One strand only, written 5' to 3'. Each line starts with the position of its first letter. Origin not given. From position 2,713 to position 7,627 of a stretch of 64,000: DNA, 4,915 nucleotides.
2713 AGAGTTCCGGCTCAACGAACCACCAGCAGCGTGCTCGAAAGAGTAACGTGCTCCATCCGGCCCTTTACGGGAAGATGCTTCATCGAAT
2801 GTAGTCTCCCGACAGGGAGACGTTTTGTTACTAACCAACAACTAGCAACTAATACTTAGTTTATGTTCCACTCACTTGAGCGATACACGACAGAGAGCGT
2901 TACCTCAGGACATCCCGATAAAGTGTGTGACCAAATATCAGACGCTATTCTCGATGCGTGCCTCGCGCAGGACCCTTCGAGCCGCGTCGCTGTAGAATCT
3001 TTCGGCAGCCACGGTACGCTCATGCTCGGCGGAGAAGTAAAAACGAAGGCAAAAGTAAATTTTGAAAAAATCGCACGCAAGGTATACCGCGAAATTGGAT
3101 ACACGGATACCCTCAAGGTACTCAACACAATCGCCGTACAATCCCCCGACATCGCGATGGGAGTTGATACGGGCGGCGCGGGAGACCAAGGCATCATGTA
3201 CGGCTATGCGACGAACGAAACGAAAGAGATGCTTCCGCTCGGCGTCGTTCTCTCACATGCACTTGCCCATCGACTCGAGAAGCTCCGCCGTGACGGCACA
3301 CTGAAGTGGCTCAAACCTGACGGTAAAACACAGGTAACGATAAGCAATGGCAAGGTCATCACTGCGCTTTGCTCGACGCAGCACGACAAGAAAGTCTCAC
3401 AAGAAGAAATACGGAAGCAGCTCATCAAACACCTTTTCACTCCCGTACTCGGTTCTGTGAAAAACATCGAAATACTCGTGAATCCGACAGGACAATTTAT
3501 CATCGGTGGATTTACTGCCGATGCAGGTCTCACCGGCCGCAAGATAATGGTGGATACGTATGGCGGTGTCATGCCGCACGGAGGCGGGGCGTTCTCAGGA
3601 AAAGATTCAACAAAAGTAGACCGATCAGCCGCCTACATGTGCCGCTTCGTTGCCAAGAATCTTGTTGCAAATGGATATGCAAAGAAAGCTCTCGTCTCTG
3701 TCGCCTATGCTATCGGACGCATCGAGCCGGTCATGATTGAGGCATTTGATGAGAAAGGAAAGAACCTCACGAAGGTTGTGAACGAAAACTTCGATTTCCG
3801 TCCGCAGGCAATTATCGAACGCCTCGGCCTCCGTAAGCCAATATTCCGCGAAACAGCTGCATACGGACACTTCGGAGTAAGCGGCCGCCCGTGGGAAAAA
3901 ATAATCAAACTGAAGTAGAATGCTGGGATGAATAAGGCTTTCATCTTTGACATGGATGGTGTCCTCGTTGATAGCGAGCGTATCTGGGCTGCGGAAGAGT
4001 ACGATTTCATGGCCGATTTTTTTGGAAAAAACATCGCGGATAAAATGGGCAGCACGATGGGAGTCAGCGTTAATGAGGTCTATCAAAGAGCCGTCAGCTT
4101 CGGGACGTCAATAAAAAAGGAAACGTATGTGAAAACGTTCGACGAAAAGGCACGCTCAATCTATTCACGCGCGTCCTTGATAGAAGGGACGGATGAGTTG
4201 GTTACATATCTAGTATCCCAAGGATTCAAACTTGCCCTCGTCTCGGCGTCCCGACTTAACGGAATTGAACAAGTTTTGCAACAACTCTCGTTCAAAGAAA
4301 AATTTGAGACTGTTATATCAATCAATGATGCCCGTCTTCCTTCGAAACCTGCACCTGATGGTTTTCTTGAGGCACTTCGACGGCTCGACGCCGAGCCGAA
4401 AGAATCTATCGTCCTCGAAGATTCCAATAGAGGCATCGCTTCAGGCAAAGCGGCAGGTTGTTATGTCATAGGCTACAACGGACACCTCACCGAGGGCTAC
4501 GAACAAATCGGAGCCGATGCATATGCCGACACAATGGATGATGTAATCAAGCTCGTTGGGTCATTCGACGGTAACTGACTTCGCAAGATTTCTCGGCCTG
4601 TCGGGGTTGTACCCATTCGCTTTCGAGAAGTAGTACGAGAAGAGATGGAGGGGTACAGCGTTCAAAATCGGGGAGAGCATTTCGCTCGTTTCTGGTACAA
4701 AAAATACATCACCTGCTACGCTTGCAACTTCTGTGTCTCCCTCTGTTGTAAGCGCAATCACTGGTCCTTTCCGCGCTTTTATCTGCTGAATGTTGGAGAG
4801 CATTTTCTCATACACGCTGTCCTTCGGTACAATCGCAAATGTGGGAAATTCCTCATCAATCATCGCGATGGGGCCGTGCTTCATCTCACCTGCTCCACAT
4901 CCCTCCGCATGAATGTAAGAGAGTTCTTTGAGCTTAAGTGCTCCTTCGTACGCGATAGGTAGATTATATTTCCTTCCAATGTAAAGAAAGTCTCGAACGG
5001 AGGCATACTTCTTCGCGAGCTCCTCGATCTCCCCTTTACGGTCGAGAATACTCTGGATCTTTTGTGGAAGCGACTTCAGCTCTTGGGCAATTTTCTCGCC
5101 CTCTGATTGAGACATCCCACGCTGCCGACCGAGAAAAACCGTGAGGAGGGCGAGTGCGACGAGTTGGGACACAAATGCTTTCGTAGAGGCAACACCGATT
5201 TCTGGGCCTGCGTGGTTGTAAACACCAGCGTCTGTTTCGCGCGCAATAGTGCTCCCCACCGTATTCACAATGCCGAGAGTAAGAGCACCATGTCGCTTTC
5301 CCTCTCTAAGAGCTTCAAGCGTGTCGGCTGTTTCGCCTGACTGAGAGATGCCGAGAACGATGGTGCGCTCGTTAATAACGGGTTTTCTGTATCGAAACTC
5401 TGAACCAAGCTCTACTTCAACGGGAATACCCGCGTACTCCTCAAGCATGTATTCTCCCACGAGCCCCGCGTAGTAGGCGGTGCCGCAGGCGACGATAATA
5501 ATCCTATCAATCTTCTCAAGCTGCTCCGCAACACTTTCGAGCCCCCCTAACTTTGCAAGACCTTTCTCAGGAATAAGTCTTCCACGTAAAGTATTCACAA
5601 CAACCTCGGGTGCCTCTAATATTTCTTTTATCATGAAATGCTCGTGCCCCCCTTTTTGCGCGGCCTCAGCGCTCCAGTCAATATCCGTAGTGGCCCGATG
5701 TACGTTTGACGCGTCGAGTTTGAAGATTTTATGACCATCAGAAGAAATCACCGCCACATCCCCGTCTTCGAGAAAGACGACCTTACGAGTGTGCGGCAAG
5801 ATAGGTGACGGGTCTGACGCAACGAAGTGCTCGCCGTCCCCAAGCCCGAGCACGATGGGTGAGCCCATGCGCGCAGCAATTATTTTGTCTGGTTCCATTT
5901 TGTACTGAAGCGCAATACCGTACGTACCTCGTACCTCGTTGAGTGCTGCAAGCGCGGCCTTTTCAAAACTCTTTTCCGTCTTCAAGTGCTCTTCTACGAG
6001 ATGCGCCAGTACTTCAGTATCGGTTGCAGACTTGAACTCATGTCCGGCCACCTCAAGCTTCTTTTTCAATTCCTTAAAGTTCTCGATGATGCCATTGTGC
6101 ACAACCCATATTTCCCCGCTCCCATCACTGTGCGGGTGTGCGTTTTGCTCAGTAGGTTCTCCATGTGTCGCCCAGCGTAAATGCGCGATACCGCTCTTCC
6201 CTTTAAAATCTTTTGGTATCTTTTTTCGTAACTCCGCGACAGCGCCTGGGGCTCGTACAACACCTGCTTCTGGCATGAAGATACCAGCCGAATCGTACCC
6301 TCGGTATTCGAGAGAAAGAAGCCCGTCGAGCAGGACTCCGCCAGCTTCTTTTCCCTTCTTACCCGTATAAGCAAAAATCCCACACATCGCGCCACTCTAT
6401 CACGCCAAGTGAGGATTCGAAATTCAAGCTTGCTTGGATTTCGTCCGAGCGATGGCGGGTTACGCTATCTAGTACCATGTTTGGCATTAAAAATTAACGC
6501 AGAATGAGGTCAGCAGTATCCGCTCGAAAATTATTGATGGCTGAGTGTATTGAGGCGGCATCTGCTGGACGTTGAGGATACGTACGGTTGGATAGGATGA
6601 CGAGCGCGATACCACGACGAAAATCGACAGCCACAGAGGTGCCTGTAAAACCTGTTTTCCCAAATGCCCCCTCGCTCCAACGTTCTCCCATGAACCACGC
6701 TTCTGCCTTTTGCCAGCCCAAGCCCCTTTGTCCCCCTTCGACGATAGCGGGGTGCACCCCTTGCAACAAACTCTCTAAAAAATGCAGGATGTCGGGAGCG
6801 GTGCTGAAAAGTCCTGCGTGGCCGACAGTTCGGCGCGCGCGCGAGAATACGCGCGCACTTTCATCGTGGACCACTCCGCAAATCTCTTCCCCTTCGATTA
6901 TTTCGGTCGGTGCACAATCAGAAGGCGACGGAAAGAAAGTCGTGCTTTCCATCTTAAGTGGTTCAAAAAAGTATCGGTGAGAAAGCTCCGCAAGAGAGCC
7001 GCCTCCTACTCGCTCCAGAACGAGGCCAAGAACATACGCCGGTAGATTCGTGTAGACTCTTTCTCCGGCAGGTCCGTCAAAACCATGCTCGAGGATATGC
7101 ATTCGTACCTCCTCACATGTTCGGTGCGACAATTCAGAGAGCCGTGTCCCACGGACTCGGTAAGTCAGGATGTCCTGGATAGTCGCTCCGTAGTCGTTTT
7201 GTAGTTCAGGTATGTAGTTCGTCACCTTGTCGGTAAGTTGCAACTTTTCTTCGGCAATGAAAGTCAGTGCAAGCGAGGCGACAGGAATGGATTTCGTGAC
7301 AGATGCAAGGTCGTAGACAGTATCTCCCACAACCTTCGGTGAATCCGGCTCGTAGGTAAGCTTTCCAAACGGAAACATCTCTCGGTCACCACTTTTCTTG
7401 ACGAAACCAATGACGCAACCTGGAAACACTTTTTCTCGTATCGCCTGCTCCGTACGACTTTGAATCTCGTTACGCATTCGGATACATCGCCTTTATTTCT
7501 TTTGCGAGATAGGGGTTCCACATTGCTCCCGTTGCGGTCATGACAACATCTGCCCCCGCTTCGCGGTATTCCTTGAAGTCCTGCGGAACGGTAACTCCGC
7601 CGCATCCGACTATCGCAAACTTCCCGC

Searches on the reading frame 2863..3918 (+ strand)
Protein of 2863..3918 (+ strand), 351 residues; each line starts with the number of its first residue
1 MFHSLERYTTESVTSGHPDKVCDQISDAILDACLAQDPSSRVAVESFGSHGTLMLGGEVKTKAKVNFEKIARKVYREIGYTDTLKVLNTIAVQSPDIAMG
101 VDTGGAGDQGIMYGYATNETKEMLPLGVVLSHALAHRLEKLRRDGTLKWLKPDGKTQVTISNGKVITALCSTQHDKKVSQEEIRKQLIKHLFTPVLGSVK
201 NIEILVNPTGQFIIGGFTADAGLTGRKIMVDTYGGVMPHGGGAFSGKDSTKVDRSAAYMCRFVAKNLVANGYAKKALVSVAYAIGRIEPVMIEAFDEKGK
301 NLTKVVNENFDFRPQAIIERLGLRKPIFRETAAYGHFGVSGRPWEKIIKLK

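Call 100: search_protein_families(library=pfam, proteins=[window:2863-3918:+], max_evalue=0.00001)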
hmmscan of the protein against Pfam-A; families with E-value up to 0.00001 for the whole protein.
window:2863-3918:+ (351 aa): 3 families
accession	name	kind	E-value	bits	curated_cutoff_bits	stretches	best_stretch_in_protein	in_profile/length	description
PF02773.21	S-AdoMet_synt_C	-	1.1e-54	184.6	25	1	214-346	1-138/138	S-adenosylmethionine synthetase, C-terminal domain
PF02772.21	S-AdoMet_synt_M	-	8.2e-35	120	29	1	105-212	3-120/120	S-adenosylmethionine synthetase, central domain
PF00438.25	S-AdoMet_synt_N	-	9.7e-32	109.9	33.1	1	8-87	4-83/99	S-adenosylmethionine synthetase, N-terminal domain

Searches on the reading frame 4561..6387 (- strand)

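Call 100: search_protein_families(library=pfam, proteins=[window:4561-6387:-], max_evalue=0.00001)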
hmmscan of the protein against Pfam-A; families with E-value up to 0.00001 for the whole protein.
window:4561-6387:- (608 aa): 3 families
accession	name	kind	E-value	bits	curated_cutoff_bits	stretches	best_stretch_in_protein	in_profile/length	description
PF01380.27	SIS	-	4.3e-50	169.3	25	2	290-416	2-129/131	SIS domain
PF13522.11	GATase_6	-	5.9e-20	72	27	1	62-182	9-120/130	Glutamine amidotransferase domain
PF13537.11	GATase_7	-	1.9e-14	54.2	25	1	79-191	9-116/123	Glutamine amidotransferase domain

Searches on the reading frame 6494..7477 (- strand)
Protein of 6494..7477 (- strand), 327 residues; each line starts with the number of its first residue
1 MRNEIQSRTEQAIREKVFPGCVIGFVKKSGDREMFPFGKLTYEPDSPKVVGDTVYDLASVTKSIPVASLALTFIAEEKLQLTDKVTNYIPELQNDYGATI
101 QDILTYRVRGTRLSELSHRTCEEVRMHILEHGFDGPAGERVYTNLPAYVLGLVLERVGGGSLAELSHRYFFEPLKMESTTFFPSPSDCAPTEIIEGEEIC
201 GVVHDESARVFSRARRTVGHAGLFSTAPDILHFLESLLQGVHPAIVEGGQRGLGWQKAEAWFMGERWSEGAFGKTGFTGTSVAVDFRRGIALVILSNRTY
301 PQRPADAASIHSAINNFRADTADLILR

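Call 100: search_protein_families(library=pfam, proteins=[window:6494-7477:-], max_evalue=0.00001)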
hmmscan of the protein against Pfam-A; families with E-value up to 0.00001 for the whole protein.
window:6494-7477:- (327 aa): 1 family
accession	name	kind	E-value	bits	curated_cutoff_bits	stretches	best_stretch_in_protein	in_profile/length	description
PF00144.29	Beta-lactamase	-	1.5e-36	126.7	27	1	48-309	43-323/329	Beta-lactamase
